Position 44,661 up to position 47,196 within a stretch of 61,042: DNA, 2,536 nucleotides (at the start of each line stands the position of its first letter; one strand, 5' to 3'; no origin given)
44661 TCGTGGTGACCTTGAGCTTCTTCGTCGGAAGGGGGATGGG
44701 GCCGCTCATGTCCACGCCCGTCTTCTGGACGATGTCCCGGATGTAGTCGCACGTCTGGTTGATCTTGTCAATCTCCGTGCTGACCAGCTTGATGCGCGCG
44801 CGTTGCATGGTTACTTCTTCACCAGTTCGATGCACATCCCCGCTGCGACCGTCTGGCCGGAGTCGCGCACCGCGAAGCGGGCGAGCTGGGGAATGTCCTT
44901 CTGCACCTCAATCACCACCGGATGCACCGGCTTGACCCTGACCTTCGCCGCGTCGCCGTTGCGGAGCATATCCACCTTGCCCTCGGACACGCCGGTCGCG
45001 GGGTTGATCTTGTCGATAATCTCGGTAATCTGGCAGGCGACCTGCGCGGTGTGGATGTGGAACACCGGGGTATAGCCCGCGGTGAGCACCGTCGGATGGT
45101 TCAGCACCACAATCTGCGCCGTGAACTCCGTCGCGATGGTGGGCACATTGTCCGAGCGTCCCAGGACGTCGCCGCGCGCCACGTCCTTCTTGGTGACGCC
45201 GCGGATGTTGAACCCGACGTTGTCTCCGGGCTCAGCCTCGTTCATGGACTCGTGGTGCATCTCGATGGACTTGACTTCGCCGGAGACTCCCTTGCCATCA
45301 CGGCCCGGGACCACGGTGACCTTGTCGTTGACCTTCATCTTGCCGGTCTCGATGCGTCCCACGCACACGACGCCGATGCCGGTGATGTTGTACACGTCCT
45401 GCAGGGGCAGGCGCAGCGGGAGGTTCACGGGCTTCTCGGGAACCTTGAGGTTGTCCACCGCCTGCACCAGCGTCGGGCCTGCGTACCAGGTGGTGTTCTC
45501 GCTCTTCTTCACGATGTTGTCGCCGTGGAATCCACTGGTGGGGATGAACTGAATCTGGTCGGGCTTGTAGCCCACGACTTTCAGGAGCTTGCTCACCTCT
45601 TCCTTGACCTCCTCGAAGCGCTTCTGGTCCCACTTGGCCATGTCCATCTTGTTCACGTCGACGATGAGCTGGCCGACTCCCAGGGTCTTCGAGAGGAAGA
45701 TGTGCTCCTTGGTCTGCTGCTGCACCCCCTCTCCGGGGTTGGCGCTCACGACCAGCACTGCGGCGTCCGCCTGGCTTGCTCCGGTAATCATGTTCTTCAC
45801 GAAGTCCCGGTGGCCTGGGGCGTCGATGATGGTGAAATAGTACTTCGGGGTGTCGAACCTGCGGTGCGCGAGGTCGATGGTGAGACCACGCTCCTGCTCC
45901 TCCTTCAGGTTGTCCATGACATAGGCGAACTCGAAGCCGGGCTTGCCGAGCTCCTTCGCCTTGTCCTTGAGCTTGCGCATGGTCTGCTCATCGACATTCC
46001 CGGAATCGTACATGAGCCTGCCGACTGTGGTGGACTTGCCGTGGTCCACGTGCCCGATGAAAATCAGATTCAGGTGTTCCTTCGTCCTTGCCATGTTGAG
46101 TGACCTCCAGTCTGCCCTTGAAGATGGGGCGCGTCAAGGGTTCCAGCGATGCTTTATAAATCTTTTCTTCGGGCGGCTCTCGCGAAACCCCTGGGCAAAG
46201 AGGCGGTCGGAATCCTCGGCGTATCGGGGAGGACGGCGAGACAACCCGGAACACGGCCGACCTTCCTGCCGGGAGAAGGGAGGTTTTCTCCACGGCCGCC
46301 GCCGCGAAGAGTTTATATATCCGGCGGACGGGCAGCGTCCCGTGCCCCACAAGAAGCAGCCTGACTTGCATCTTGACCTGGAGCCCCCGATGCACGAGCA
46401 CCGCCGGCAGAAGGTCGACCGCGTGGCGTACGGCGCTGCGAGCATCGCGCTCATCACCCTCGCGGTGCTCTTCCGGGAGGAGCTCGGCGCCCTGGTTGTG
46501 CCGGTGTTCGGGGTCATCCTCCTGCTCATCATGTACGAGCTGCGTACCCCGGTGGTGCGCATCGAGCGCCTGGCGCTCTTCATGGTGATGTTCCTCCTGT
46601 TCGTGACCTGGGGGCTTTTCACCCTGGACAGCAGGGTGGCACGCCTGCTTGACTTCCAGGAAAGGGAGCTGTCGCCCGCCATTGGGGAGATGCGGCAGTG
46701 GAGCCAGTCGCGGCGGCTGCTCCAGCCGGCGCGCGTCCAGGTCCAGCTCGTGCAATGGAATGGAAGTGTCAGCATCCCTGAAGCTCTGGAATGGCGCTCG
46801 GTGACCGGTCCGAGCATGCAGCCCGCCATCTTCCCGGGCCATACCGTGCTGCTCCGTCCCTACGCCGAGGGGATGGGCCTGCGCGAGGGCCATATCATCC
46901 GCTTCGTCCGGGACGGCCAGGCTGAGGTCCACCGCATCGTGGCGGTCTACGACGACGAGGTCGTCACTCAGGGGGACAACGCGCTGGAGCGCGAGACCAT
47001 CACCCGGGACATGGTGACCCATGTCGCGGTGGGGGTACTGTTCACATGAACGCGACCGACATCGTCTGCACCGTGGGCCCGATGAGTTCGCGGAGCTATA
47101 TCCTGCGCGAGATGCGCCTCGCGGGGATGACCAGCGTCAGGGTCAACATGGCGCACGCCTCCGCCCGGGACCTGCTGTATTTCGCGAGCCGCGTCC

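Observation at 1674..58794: Dispersed family of ~68-bp CGGCCG-bounded, imperfectly palindromic intergenic repeats (at least 20 copies in 61 kb), most lying 25-42 bp from a TATA box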

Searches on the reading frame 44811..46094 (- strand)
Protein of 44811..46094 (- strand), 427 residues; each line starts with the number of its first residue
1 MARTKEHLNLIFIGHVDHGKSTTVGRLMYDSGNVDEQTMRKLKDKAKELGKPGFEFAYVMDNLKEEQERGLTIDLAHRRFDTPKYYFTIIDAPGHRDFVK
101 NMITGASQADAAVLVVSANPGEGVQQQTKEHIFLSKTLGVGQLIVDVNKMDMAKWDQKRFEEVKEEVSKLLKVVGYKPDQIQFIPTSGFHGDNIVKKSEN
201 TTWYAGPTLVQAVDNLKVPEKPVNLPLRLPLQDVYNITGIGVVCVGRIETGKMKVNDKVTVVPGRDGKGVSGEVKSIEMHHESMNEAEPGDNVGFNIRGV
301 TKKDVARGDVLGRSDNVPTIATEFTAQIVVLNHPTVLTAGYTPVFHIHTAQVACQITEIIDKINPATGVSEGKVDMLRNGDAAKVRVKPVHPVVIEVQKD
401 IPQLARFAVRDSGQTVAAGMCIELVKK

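Call 9: search_protein_families(library=pfam, proteins=[window:44811-46094:-])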
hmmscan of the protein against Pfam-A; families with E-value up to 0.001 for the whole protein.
window:44811-46094:- (427 aa): 5 families
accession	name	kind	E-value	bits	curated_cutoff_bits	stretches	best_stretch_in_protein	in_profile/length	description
PF00009.33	GTP_EFTU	-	5.6e-60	202.6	26.5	1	5-215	1-184/188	Elongation factor Tu GTP binding domain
PF22594.2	GTP-eEF1A_C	-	9.5e-32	109.8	27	1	323-421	1-100/101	GTP-eEF1A C-terminal domain-like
PF03143.23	GTP_EFTU_D3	-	1.2e-27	96.7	27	1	320-423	4-104/106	Elongation factor Tu C-terminal domain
PF03144.31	GTP_EFTU_D2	-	1.3e-19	70.8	30.3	1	241-311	1-72/73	Elongation factor Tu domain 2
PF14578.12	GTP_EFTU_D4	-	0.00057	20.2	23.8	0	243-311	19-85/86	Elongation factor Tu domain 4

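Call 43: find_homologous_proteins(query=window:44811-46094:-, max_evalue=1e-100)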
Query window:44811-46094:- (427 aa): 7993 proteins with E <= 1e-100 among 8000 candidates; the best 120 are listed.
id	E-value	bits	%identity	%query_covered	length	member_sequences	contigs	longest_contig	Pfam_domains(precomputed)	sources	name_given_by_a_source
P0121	4.3e-281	950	99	100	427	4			PF03143.24,PF22594.3,PF00009.34,PF03144.32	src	-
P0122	1.9e-238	810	81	100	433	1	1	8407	PF03143.24,PF22594.3,PF00009.34,PF03144.32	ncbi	-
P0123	2.6e-238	809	82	100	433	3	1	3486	PF03143.24,PF22594.3,PF00009.34,PF03144.32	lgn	-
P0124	1.1e-237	807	81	100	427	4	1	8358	PF03143.24,PF22594.3,PF00009.34,PF03144.32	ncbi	-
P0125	5.0e-237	805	81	100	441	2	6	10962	PF03143.24,PF22594.3,PF00009.34,PF03144.32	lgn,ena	-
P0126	8.5e-233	791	81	100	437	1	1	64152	PF03143.24,PF22594.3,PF00009.34,PF03144.32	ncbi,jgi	-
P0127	1.2e-225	767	79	100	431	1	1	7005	PF03143.24,PF22594.3,PF00009.34,PF03144.32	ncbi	-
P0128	7.9e-225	765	78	100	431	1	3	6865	PF03143.24,PF22594.3,PF00009.34,PF03144.32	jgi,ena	-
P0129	9.5e-225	764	78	100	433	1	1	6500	PF03143.24,PF22594.3,PF00009.34,PF03144.32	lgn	-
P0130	1.7e-224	764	78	100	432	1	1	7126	PF03143.24,PF22594.3,PF00009.34,PF03144.32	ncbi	-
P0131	2.9e-224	763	77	100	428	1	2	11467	PF03143.24,PF22594.3,PF00009.34,PF03144.32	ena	-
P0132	7.5e-224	761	77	100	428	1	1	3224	PF03143.24,PF22594.3,PF00009.34,PF03144.32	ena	-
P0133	7.9e-224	761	77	100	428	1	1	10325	PF03143.24,PF22594.3,PF00009.34,PF03144.32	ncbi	-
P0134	1.4e-223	761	76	100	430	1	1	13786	PF03143.24,PF22594.3,PF00009.34,PF03144.32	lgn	-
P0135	1.7e-223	760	77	100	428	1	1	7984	PF03143.24,PF22594.3,PF00009.34,PF03144.32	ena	-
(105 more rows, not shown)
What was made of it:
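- Tried and rejected: The closest named relatives of EF-1alpha are Woesearchaeota/Nanoarchaeota MAGs at 75-77% identity (call 43).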

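Call 44: find_encoding_contigs(protein=P0126, flank=10000, max_places=2)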
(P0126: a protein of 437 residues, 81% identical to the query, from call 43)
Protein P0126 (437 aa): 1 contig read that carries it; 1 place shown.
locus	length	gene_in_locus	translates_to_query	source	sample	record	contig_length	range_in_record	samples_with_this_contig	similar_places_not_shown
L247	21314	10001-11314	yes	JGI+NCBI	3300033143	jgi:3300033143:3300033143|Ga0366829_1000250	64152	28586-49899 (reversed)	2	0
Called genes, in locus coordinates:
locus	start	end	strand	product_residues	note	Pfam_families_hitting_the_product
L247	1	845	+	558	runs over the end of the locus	PF00890:FAD_binding_2, PF01266:DAO, PF07992:Pyr_redox_2 (faint), PF02910:Succ_DH_flav_C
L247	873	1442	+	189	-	-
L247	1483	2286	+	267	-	PF02129:Peptidase_S15 (faint), PF00326:Peptidase_S9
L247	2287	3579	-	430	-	PF00919:UPF0004, PF04055:Radical_SAM, PF01938:TRAM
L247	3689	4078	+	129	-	-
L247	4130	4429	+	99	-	-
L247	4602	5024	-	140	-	-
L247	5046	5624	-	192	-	-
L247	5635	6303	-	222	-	PF00583:Acetyltransf_1 (weak), PF13673:Acetyltransf_10 (weak)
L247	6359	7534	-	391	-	-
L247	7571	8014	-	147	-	PF13240:Zn_Ribbon_1 (weak), PF13248:Zn_ribbon_3 (weak), PF24460:DUF7575 (weak)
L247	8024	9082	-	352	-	PF00224:PK, PF03328:HpcH_HpaI (weak)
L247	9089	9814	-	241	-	PF00717:Peptidase_S24 (faint)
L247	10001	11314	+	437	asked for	PF00009:GTP_EFTU, PF03144:GTP_EFTU_D2, PF03143:GTP_EFTU_D3, PF22594:GTP-eEF1A_C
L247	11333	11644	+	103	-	PF00338:Ribosomal_S10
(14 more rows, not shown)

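Call 45: find_encoding_contigs(protein=P0125, flank=10000, max_places=3)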
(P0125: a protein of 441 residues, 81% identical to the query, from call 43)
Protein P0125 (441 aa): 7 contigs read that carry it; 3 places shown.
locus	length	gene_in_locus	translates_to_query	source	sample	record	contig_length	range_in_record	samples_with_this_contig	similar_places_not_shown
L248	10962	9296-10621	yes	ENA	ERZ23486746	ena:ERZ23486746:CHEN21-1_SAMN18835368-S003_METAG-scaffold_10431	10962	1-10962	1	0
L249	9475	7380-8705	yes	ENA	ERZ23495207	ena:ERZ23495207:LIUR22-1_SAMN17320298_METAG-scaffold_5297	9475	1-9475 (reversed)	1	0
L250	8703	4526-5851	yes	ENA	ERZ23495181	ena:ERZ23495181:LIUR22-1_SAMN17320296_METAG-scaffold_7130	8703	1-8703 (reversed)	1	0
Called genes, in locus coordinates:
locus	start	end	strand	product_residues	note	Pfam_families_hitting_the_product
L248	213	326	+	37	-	-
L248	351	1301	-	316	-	PF00389:2-Hacid_dh, PF02826:2-Hacid_dh_C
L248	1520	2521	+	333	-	PF02742:Fe_dep_repr_C, PF04023:FeoA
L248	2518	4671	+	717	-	PF01926:MMR_HSR1, PF02421:FeoB_N, PF17910:FeoB_Cyto (weak), PF07670:Gate, PF07664:FeoB_C, PF07670:Gate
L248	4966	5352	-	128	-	PF07681:DoxX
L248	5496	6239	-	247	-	PF13673:Acetyltransf_10 (faint), PF00583:Acetyltransf_1, PF13508:Acetyltransf_7 (weak), PF08445:FR47 (faint)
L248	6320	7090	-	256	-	-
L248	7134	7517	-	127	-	PF01288:HPPK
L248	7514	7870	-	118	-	PF02152:FolB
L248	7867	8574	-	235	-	PF00106:adh_short, PF08659:KR, PF13561:adh_short_C2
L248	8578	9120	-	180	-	PF01227:GTP_cyclohydroI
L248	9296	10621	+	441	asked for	PF00009:GTP_EFTU, PF03144:GTP_EFTU_D2, PF03143:GTP_EFTU_D3, PF22594:GTP-eEF1A_C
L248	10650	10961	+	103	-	PF00338:Ribosomal_S10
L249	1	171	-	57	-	?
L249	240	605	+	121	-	PF04023:FeoA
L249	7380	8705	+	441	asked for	PF00009:GTP_EFTU, PF03144:GTP_EFTU_D2, PF03143:GTP_EFTU_D3, PF22594:GTP-eEF1A_C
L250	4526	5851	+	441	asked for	PF00009:GTP_EFTU, PF03144:GTP_EFTU_D2, PF03143:GTP_EFTU_D3, PF22594:GTP-eEF1A_C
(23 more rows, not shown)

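Call 64: list_cluster_members(proteins=[P0122, P0124, P0126, P0127, P0130, P0133, P0002, P0005])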
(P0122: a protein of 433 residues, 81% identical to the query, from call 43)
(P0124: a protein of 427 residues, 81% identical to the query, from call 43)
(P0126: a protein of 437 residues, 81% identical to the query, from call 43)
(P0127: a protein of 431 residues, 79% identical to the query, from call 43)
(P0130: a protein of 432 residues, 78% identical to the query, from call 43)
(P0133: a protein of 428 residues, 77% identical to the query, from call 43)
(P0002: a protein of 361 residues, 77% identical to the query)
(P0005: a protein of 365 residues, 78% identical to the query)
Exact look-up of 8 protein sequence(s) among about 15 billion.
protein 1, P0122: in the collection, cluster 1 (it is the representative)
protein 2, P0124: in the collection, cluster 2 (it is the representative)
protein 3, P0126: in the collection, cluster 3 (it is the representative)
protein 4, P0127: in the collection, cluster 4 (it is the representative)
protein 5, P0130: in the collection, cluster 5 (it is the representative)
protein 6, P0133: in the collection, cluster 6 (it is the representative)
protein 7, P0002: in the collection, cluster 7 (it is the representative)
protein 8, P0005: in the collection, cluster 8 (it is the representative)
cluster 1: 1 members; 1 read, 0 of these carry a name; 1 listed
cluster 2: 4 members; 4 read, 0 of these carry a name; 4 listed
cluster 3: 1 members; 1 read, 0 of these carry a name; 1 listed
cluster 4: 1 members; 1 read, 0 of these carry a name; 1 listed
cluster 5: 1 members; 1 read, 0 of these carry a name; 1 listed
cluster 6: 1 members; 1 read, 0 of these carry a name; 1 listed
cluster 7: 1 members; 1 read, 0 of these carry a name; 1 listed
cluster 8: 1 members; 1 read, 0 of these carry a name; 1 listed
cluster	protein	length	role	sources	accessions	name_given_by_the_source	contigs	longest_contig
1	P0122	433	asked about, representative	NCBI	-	-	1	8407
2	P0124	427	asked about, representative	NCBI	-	-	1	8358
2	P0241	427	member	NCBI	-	-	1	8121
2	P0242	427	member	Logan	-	-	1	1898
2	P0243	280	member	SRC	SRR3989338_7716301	-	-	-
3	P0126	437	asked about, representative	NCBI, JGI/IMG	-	-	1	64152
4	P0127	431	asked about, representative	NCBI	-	-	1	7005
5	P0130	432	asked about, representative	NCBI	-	-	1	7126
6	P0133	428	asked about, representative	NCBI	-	-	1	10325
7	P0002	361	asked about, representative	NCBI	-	-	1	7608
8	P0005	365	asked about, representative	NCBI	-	-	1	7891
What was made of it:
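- Tried and rejected: Cluster look-ups gave no names (call 64).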

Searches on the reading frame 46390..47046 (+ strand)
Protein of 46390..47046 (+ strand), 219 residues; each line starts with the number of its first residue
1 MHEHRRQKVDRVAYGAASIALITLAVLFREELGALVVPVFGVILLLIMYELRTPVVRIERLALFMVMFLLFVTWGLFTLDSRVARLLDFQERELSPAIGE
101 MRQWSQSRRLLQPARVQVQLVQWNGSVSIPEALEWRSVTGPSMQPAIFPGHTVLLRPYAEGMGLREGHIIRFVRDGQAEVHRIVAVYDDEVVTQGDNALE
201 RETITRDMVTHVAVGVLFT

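Call 69: search_protein_families(library=pfam, proteins=[window:46390-47046:+], max_evalue=0.01)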
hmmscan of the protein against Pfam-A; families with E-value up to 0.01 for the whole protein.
window:46390-47046:+ (219 aa): 2 families
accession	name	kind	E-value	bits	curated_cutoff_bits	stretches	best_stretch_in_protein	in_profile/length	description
PF00717.28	Peptidase_S24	-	0.00079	19.6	23.3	1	127-205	28-104/116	Peptidase S24-like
PF13398.12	Peptidase_M50B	-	0.0047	17.1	26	1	11-85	95-168/201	Peptidase M50B-like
